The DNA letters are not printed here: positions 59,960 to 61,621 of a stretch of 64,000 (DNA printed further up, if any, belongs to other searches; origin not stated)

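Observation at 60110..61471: Soluble three-domain putative c-di-AMP synthase with an EIIA(Ntr)-like input domain whose phospho-His is replaced by Tyr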

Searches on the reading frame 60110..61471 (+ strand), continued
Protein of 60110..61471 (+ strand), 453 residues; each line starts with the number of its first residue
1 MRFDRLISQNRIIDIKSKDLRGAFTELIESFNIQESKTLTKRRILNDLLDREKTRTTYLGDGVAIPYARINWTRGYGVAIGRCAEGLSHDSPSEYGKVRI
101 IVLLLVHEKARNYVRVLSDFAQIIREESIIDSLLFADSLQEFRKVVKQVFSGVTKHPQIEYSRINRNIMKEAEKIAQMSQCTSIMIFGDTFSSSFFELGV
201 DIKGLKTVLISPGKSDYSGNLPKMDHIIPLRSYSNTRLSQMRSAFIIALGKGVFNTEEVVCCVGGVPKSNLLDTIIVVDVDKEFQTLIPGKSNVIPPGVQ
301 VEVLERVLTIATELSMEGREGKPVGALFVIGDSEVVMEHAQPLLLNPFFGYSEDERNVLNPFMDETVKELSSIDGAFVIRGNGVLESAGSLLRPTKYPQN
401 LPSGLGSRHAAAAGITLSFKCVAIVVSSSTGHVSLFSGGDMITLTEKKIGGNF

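Call 9: find_homologous_proteins(query=window:60110-61468:+)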
Query window:60110-61468:+ (453 aa): 2505 proteins with E <= 0.001 among 8000 candidates; the best 120 are listed.
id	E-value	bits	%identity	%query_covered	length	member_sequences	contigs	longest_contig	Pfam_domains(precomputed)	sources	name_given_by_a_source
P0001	2.7e-281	951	94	100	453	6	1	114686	PF21755.3,PF02457.22,PF00359.28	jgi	-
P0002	2.6e-263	891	87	100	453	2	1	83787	PF21755.3,PF02457.22,PF00359.28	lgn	-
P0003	1.1e-262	889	87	100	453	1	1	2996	PF21755.3,PF02457.22,PF00359.28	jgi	jgi:diadenylate cyclase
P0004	2.7e-252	855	82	100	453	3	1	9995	PF21755.3,PF02457.22,PF00359.28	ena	-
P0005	9.9e-252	853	82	100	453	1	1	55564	PF21755.3,PF02457.22,PF00359.28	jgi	jgi:diadenylate cyclase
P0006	3.4e-246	835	80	100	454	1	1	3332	PF21755.3,PF02457.22,PF00359.28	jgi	jgi:diadenylate cyclase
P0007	1.5e-245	833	82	100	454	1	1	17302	PF21755.3,PF02457.22,PF00359.28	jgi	jgi:DNA integrity scanning protein DisA with diadenylate cyclase activity/mannitol/fructose-specific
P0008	5.3e-238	808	78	100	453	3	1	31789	PF21755.3,PF02457.22,PF00359.28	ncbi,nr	ncbi:MAG: diadenylate cyclase [Opitutales bacterium]|nr:diadenylate cyclase [Opitutales bacterium]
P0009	6.4e-229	778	73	100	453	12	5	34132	PF21755.3,PF02457.22,PF00359.28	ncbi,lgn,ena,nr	ncbi:MAG: diadenylate cyclase [Opitutales bacterium]|nr:diadenylate cyclase [Opitutales bacterium]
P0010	3.1e-222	756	72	100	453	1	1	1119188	PF21755.3,PF02457.22,PF00359.28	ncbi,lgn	-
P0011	1.7e-171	589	92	64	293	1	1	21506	PF21755.3,PF00359.28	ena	-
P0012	1.0e-154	534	54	99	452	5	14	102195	PF21755.3,PF02457.22,PF00359.28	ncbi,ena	-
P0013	2.7e-154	532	53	100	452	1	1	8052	PF21755.3,PF02457.22,PF00359.28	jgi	jgi:diadenylate cyclase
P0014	3.7e-154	532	53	99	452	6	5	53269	PF21755.3,PF02457.22,PF00359.28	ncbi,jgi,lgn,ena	-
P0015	3.8e-153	528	53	99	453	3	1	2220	PF21755.3,PF02457.22,PF00359.28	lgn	-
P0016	7.3e-153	528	53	99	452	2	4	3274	PF21755.3,PF02457.22,PF00359.28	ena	-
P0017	1.2e-152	527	53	99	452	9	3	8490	PF21755.3,PF02457.22,PF00359.28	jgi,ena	-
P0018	9.0e-152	524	53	99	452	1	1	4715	PF21755.3,PF02457.22,PF00359.28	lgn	-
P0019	4.1e-151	522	53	99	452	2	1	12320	PF21755.3,PF02457.22,PF00359.28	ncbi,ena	-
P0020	6.1e-151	521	51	99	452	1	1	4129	PF21755.3,PF02457.22,PF00359.28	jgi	jgi:DNA integrity scanning protein DisA with diadenylate cyclase activity/mannitol/fructose-specific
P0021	1.4e-150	520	52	100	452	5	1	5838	PF21755.3,PF02457.22,PF00359.28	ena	-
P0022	1.5e-150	520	53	99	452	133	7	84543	PF21755.3,PF02457.22,PF00359.28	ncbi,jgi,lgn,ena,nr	ncbi:diadenylate cyclase [Opitutales bacterium]|nr:diadenylate cyclase [Opitutales bacterium] MDA958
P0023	2.0e-150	519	53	99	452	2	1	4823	PF21755.3,PF02457.22,PF00359.28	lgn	-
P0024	2.3e-150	519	52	100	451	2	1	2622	PF21755.3,PF02457.22,PF00359.28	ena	-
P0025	3.0e-150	519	52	100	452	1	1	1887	PF21755.3,PF02457.22,PF00359.28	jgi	-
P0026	3.4e-150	519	52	99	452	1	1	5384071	PF21755.3,PF02457.22,PF00359.28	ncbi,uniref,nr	ncbi:PTS sugar transporter subunit IIA [Coraliomargarita algicola]|uniref:PTS sugar transporter subu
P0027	3.6e-150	519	54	100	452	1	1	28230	PF21755.3,PF02457.22,PF00359.28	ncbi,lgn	-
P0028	6.0e-150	518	52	99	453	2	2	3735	PF21755.3,PF02457.22,PF00359.28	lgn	-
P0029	7.9e-150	518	51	100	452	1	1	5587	PF21755.3,PF02457.22,PF00359.28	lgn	-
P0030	1.2e-149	517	52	99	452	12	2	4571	PF21755.3,PF02457.22,PF00359.28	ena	-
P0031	1.5e-149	517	52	99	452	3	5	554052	PF21755.3,PF02457.22,PF00359.28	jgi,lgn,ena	jgi:DNA integrity scanning protein DisA with diadenylate cyclase activity/mannitol/fructose-specific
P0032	2.5e-149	516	52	100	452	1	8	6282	PF21755.3,PF02457.22,PF00359.28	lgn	-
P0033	2.5e-149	516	51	99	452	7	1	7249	PF21755.3,PF02457.22,PF00359.28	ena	-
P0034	2.8e-149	516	52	100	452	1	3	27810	PF21755.3,PF02457.22,PF00359.28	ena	-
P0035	2.9e-149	516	52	99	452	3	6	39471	PF21755.3,PF02457.22,PF00359.28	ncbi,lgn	ncbi:MAG: PTS sugar transporter subunit IIA [Coraliomargarita sp.]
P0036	4.2e-149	515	53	99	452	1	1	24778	PF21755.3,PF02457.22,PF00359.28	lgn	-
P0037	1.2e-148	514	51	99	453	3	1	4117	PF21755.3,PF02457.22,PF00359.28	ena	-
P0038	2.0e-148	513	51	100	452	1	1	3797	PF21755.3,PF02457.22,PF00359.28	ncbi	-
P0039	2.1e-148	513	51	99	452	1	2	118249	PF21755.3,PF02457.22,PF00359.28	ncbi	-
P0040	2.7e-148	512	53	99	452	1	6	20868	PF21755.3,PF02457.22,PF00359.28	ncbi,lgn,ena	ncbi:MAG: PTS sugar transporter subunit IIA [Coraliomargarita sp.]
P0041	3.3e-148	512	52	99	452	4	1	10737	PF21755.3,PF02457.22,PF00359.28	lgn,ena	-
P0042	3.7e-148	512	51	100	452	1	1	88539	PF21755.3,PF02457.22,PF00359.28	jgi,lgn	-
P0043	4.2e-148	512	52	99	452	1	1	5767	PF21755.3,PF02457.22,PF00359.28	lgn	-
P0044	5.8e-148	511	53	100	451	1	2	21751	PF21755.3,PF02457.22,PF00359.28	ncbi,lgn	-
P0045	8.0e-148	511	51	99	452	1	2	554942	PF21755.3,PF02457.22,PF00359.28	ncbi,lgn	-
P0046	8.8e-148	511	51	100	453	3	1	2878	PF21755.3,PF02457.22,PF00359.28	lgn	-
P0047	1.3e-147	510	52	99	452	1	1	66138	PF21755.3,PF02457.22,PF00359.28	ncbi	-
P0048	1.6e-147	510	51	99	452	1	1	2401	PF21755.3,PF02457.22,PF00359.28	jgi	jgi:diadenylate cyclase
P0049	1.8e-147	510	52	99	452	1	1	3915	PF21755.3,PF02457.22,PF00359.28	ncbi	ncbi:MAG: PTS sugar transporter subunit IIA [Coraliomargarita sp.]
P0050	1.9e-147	510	51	99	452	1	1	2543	PF21755.3,PF02457.22,PF00359.28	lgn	-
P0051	2.3e-147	509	51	99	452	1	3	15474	PF21755.3,PF02457.22,PF00359.28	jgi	jgi:diadenylate cyclase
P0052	2.4e-147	509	51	100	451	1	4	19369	PF21755.3,PF02457.22,PF00359.28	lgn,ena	-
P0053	3.2e-147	509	51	99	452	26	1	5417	PF21755.3,PF02457.22,PF00359.28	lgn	-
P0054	3.4e-147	509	51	100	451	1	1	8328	PF21755.3,PF02457.22,PF00359.28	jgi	-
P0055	3.8e-147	509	51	99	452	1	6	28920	PF21755.3,PF02457.22,PF00359.28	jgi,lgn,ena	-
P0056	3.9e-147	509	53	100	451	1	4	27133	PF21755.3,PF02457.22,PF00359.28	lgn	-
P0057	4.0e-147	509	51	99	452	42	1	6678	PF21755.3,PF02457.22,PF00359.28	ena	-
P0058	5.1e-147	508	52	99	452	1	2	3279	PF21755.3,PF02457.22,PF00359.28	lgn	-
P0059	5.1e-147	508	52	99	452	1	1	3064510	PF21755.3,PF02457.22,PF00359.28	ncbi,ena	-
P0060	6.4e-147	508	51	99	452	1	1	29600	PF21755.3,PF02457.22,PF00359.28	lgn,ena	-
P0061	7.3e-147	508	51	99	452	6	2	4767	PF21755.3,PF02457.22,PF00359.28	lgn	-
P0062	7.6e-147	508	51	99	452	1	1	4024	PF21755.3,PF02457.22,PF00359.28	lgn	-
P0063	8.1e-147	508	50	100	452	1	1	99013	PF21755.3,PF02457.22,PF00359.28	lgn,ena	-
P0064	8.9e-147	507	51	100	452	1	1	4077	PF21755.3,PF02457.22,PF00359.28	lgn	-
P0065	1.1e-146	507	51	99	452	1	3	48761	PF21755.3,PF02457.22,PF00359.28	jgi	-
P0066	1.7e-146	507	51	100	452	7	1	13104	PF21755.3,PF02457.22,PF00359.28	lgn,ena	-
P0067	2.2e-146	506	51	99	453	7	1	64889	PF21755.3,PF02457.22,PF00359.28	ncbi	-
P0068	2.7e-146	506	51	100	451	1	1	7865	PF21755.3,PF02457.22,PF00359.28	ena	-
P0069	3.3e-146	506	51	99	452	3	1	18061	PF21755.3,PF02457.22,PF00359.28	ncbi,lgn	ncbi:MAG: diadenylate cyclase [Verrucomicrobiota bacterium]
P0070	3.7e-146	505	51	100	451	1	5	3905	PF21755.3,PF02457.22,PF00359.28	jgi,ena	-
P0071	4.8e-146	505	51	100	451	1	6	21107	PF21755.3,PF02457.22,PF00359.28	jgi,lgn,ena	-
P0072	5.1e-146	505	51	100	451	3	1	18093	PF21755.3,PF02457.22,PF00359.28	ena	-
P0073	5.9e-146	505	51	99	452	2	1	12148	PF21755.3,PF02457.22,PF00359.28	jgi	jgi:DNA integrity scanning protein DisA with diadenylate cyclase activity/mannitol/fructose-specific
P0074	6.7e-146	505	51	99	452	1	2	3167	PF21755.3,PF02457.22,PF00359.28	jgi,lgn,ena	-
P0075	7.6e-146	504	52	100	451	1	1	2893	PF21755.3,PF02457.22,PF00359.28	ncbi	-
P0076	8.9e-146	504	50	100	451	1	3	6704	PF21755.3,PF02457.22,PF00359.28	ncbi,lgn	ncbi:MAG: PTS sugar transporter subunit IIA [Verrucomicrobiota bacterium]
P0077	9.2e-146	504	52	100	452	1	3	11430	PF21755.3,PF02457.22,PF00359.28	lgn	-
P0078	1.0e-145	504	51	99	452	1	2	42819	PF21755.3,PF02457.22,PF00359.28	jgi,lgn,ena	jgi:DNA integrity scanning protein DisA with diadenylate cyclase activity/mannitol/fructose-specific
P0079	1.1e-145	504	51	99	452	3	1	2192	PF21755.3,PF02457.22,PF00359.28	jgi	-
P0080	1.2e-145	504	51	100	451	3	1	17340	PF21755.3,PF02457.22,PF00359.28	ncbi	-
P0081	1.3e-145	504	51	99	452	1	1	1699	PF21755.3,PF02457.22,PF00359.28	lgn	-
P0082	1.5e-145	503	52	100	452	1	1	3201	PF21755.3,PF02457.22,PF00359.28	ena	-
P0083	1.6e-145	503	50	99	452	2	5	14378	PF21755.3,PF02457.22,PF00359.28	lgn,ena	-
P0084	1.7e-145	503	50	100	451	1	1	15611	PF21755.3,PF02457.22,PF00359.28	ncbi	ncbi:MAG: PTS sugar transporter subunit IIA [Verrucomicrobiota bacterium]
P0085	2.0e-145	503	50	99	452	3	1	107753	PF21755.3,PF02457.22,PF00359.28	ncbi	ncbi:MAG: diadenylate cyclase [Opitutales bacterium]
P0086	2.1e-145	503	51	99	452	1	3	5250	PF21755.3,PF02457.22,PF00359.28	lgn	-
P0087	2.4e-145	503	51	100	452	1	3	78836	PF21755.3,PF02457.22,PF00359.28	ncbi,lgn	ncbi:MAG: diadenylate cyclase [Puniceicoccaceae bacterium]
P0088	2.4e-145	503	51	99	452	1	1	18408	PF21755.3,PF02457.22,PF00359.28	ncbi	-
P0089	2.5e-145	503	51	99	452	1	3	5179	PF21755.3,PF02457.22,PF00359.28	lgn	-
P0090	2.6e-145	503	51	100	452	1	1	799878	PF21755.3,PF02457.22,PF00359.28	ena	-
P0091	4.6e-145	502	51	99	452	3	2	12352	PF21755.3,PF02457.22,PF00359.28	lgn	-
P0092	6.1e-145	501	51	99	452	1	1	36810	PF21755.3,PF02457.22,PF00359.28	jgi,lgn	jgi:DNA integrity scanning protein DisA with diadenylate cyclase activity/mannitol/fructose-specific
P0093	6.5e-145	501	50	99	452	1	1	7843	PF21755.3,PF02457.22,PF00359.28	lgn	-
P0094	6.5e-145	501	51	99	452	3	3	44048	PF21755.3,PF02457.22,PF00359.28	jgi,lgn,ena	-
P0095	6.8e-145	501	50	99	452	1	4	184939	PF21755.3,PF02457.22,PF00359.28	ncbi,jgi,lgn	ncbi:MAG: PTS sugar transporter subunit IIA [Lentimonas sp.]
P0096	8.9e-145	501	51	99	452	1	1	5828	PF21755.3,PF02457.22,PF00359.28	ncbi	-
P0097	9.6e-145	501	51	99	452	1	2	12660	PF21755.3,PF02457.22,PF00359.28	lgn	-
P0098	1.2e-144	500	51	99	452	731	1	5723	PF21755.3,PF02457.22,PF00359.28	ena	-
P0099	1.3e-144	500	50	99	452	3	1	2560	PF21755.3,PF02457.22,PF00359.28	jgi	-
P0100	1.4e-144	500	51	99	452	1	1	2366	PF21755.3,PF02457.22,PF00359.28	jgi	-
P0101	1.5e-144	500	51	99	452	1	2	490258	PF21755.3,PF02457.22,PF00359.28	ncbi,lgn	ncbi:MAG: PTS sugar transporter subunit IIA [Opitutaceae bacterium]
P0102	1.5e-144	500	50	100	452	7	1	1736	PF21755.3,PF02457.22,PF00359.28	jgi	jgi:diadenylate cyclase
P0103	1.8e-144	500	50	99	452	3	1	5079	PF21755.3,PF02457.22,PF00359.28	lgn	-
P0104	1.8e-144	500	51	100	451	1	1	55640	PF21755.3,PF02457.22,PF00359.28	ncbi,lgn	ncbi:MAG: diadenylate cyclase [Verrucomicrobiota bacterium]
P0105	1.8e-144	500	50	99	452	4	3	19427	PF21755.3,PF02457.22,PF00359.28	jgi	jgi:diadenylate cyclase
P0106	1.9e-144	500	51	100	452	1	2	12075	PF21755.3,PF02457.22,PF00359.28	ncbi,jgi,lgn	ncbi:MAG: diadenylate cyclase [Lentimonas sp.]|jgi:diadenylate cyclase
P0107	2.5e-144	499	51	99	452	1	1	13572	PF21755.3,PF02457.22,PF00359.28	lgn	-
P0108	3.4e-144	499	50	99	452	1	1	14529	PF21755.3,PF02457.22,PF00359.28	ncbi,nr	ncbi:MAG: hypothetical protein EA353_04880 [Puniceicoccaceae bacterium]|nr:MAG: hypothetical protein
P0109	3.4e-144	499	51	99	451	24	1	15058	PF21755.3,PF02457.22,PF00359.28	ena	-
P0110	3.5e-144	499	50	100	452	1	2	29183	PF21755.3,PF02457.22,PF00359.28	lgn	-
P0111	4.0e-144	499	50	100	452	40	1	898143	PF21755.3,PF02457.22,PF00359.28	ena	-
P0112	4.0e-144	499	51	99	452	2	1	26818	PF21755.3,PF02457.22,PF00359.28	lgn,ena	-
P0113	5.3e-144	498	51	99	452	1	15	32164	PF21755.3,PF02457.22,PF00359.28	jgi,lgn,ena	jgi:DNA integrity scanning protein DisA with diadenylate cyclase activity/mannitol/fructose-specific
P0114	6.1e-144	498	50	99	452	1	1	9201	PF21755.3,PF02457.22,PF00359.28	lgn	-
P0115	7.0e-144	498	51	99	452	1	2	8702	PF21755.3,PF02457.22,PF00359.28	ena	-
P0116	7.2e-144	498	50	99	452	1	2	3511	PF21755.3,PF02457.22,PF00359.28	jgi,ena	jgi:DNA integrity scanning protein DisA with diadenylate cyclase activity/mannitol/fructose-specific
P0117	8.6e-144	498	50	99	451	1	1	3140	PF21755.3,PF02457.22,PF00359.28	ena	-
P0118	8.7e-144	498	51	100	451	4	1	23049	PF21755.3,PF02457.22,PF00359.28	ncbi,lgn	-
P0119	9.8e-144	497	51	99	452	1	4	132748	PF21755.3,PF02457.22,PF00359.28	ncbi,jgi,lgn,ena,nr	ncbi:MAG: PTS sugar transporter subunit IIA [Opitutales bacterium]|jgi:diadenylate cyclase|nr:PTS su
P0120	1.1e-143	497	50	99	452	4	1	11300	PF21755.3,PF02457.22,PF00359.28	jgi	jgi:DNA integrity scanning protein DisA with diadenylate cyclase activity/mannitol/fructose-specific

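Call 21: find_encoding_contigs(protein=window:60110-61471:+, flank=10000, max_places=4)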
Protein window:60110-61471:+ (453 aa): 4 contigs read that carry it; 4 places shown.
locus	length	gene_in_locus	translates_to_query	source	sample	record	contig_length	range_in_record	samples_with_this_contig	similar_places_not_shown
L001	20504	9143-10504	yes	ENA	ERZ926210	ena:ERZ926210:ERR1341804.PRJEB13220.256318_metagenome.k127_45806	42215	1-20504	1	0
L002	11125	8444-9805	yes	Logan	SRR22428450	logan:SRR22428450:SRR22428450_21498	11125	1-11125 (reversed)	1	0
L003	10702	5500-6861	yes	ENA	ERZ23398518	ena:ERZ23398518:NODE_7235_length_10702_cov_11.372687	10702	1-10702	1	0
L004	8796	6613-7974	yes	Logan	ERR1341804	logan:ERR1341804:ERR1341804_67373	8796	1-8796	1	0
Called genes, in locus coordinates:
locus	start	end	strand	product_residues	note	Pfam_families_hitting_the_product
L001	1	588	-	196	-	?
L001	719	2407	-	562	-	PF01368:DHH, PF02272:DHHA1, PF17768:RecJ_OB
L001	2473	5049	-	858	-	PF21760:SecD_1st, PF22599:SecDF_P1_head, PF02355:SecD_SecF_C, PF03176:MMPL (weak), PF02355:SecD_SecF_C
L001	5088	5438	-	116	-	PF02699:YajC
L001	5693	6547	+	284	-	PF01790:LGT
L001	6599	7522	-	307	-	PF00582:Usp (faint)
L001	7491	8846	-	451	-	PF00483:NTP_transferase, PF12804:NTP_transf_3 (faint), PF24894:Hexapep_GlmU (faint), PF25084:LbH_EIF2B (faint), PF25247:LbH_GLGC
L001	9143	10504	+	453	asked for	PF00359:PTS_EIIA_2, PF21755:DacZ_P, PF02457:DAC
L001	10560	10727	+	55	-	PF00471:Ribosomal_L33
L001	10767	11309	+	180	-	PF00857:Isochorismatase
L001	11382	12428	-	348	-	PF01370:Epimerase, PF04321:RmlD_sub_bind, PF16363:GDP_Man_Dehyd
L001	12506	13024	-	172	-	-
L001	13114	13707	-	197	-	PF00551:Formyl_trans_N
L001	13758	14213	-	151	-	PF03652:RuvX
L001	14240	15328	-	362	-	PF00483:NTP_transferase, PF12804:NTP_transf_3, PF22640:ManC_GMP_beta-helix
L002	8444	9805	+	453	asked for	PF00359:PTS_EIIA_2, PF21755:DacZ_P, PF02457:DAC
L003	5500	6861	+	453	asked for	PF00359:PTS_EIIA_2, PF21755:DacZ_P, PF02457:DAC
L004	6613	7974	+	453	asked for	PF00359:PTS_EIIA_2, PF21755:DacZ_P, PF02457:DAC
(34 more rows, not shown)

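Call 31: find_encoding_contigs(protein=P0010, flank=10000, max_places=2)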
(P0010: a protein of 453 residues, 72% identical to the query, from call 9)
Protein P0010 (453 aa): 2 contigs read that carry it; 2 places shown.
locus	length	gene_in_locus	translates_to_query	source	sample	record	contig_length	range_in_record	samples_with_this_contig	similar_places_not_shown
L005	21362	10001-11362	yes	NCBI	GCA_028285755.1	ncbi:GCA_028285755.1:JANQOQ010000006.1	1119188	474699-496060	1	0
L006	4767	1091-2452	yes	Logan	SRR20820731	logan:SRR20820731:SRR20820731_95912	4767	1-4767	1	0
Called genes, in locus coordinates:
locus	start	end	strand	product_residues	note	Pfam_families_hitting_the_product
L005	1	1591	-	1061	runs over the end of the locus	PF02837:Glyco_hydro_2_N, PF22666:Glyco_hydro_2_N2 (weak), PF00703:Glyco_hydro_2, PF02836:Glyco_hydro_2_C, PF16353:LacZ_4, PF02929:Bgal_small_N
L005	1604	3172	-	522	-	PF00884:Sulfatase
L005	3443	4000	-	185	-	-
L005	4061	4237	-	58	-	PF13443:HTH_26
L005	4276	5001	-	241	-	PF11188:DUF2975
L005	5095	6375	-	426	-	PF00483:NTP_transferase, PF12804:NTP_transf_3 (weak), PF24894:Hexapep_GlmU (faint), PF25247:LbH_GLGC, PF25084:LbH_EIF2B (faint)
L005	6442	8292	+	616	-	PF13230:GATase_4 (faint), PF13522:GATase_6, PF13537:GATase_7, PF01380:SIS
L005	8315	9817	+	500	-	PF03446:NAD_binding_2, PF00393:6PGD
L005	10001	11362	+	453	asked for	PF00359:PTS_EIIA_2, PF21755:DacZ_P, PF02457:DAC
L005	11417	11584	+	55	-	PF00471:Ribosomal_L33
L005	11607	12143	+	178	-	PF00857:Isochorismatase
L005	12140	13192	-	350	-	PF01370:Epimerase, PF02719:Polysacc_synt_2 (weak), PF04321:RmlD_sub_bind, PF16363:GDP_Man_Dehyd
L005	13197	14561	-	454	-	PF03446:NAD_binding_2 (faint), PF03721:UDPG_MGDP_dh_N, PF00984:UDPG_MGDP_dh, PF03720:UDPG_MGDP_dh_C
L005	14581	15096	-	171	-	PF01022:HTH_5 (faint)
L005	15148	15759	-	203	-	PF00551:Formyl_trans_N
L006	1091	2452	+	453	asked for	PF00359:PTS_EIIA_2, PF21755:DacZ_P, PF02457:DAC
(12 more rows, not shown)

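Call 32: find_encoding_contigs(protein=P0026, flank=10000, max_places=2)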
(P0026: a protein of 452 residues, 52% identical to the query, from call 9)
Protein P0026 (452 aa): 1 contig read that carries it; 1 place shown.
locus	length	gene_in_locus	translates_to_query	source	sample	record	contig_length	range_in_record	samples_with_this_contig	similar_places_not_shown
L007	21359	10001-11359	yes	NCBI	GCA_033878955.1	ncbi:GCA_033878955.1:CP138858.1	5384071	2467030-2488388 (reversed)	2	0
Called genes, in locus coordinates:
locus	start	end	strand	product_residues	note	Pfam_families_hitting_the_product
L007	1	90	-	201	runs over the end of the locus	PF00881:Nitroreductase, PF14512:TM1586_NiRdase (faint)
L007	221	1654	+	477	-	PF00875:DNA_photolyase, PF03441:FAD_binding_7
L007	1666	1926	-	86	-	PF02416:TatA_B_E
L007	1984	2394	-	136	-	-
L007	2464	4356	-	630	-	PF03979:Sigma70_r1_1, PF00140:Sigma70_r1_2, PF04542:Sigma70_r2, PF04539:Sigma70_r3, PF04545:Sigma70_r4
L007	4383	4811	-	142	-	PF08278:DnaG_DnaB_bind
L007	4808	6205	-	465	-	PF01807:Zn_ribbon_DnaG, PF08275:DNAG_N, PF13155:Toprim_2, PF13662:Toprim_4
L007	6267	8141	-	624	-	-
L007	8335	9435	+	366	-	-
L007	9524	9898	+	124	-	PF00507:Oxidored_q4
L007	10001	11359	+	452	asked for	PF00359:PTS_EIIA_2, PF21755:DacZ_P, PF02457:DAC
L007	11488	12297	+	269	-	PF00290:Trp_syntA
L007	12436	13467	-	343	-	PF01208:URO-D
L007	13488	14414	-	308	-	PF01218:Coprogen_oxidas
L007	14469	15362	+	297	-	PF01073:3Beta_HSD (faint), PF01370:Epimerase, PF13460:NAD_binding_10 (weak)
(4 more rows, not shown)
